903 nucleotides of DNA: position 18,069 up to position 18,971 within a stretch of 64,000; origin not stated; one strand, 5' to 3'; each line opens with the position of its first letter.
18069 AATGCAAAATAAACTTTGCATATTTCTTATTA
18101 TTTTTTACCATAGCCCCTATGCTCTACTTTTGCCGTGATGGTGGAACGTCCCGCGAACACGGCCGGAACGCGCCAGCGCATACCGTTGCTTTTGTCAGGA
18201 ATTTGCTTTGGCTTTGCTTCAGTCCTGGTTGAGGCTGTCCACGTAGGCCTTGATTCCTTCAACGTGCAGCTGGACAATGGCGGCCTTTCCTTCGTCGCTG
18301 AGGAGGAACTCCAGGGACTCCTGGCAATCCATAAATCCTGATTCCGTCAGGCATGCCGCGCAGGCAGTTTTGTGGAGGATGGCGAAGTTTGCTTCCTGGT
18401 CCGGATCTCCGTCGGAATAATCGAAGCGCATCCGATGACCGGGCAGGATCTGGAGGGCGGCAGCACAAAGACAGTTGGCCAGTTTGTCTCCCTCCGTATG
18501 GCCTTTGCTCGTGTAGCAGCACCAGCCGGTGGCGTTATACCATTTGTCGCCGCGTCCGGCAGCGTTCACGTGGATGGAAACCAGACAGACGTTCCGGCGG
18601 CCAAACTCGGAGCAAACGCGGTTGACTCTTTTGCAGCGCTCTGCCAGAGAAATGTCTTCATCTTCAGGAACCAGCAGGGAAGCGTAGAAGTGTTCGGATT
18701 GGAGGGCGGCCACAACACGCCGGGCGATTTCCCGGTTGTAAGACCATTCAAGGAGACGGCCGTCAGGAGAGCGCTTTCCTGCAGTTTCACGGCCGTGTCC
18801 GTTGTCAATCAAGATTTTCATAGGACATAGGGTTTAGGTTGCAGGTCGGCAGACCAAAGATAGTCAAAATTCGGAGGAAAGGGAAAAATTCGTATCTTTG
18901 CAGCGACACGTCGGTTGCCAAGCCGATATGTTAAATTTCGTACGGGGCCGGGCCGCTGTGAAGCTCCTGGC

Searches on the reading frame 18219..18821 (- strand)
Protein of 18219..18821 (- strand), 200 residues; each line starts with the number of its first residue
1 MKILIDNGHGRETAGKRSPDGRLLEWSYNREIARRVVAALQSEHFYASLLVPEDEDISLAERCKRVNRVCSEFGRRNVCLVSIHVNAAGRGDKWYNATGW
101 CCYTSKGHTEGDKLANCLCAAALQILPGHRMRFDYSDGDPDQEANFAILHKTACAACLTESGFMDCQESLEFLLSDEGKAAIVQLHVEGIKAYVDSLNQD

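Call 58: search_protein_families(library=ncbifam, proteins=[window:18219-18821:-], max_evalue=0.1)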
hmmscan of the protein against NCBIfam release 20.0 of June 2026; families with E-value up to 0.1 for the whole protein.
window:18219-18821:- (200 aa): 3 families
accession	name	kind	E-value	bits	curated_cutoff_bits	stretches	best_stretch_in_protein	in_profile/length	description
TIGR02883.1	spore_cwlD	equivalog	2.7e-08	34.1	221.55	1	3-193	3-189/189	N-acetylmuramoyl-L-alanine amidase CwlD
NF007751.0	PRK10431.1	equivalog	0.0036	15.9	532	1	3-92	194-277/445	N-acetylmuramoyl-L-alanine amidase AmiB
NF007652.1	PRK10319.1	equivalog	0.086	12.1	400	0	3-65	60-122/291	N-acetylmuramoyl-L-alanine amidase AmiA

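Call 59: search_protein_families(library=padloc, proteins=[window:18219-18821:-], max_evalue=0.1)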
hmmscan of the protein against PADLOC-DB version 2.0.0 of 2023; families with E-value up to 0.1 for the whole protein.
window:18219-18821:- (200 aa): 0 families

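Call 101: search_protein_families(library=phrogs, proteins=[window:18219-18821:-], max_evalue=0.01)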
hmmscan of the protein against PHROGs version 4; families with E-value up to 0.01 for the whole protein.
window:18219-18821:- (200 aa): 2 families
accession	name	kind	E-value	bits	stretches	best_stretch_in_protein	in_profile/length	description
phrog_435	-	lysis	9.5e-35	121.6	1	1-193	113-284/556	endolysin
phrog_2742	-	lysis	3.5e-09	37.5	1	2-194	3-181/318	endolysin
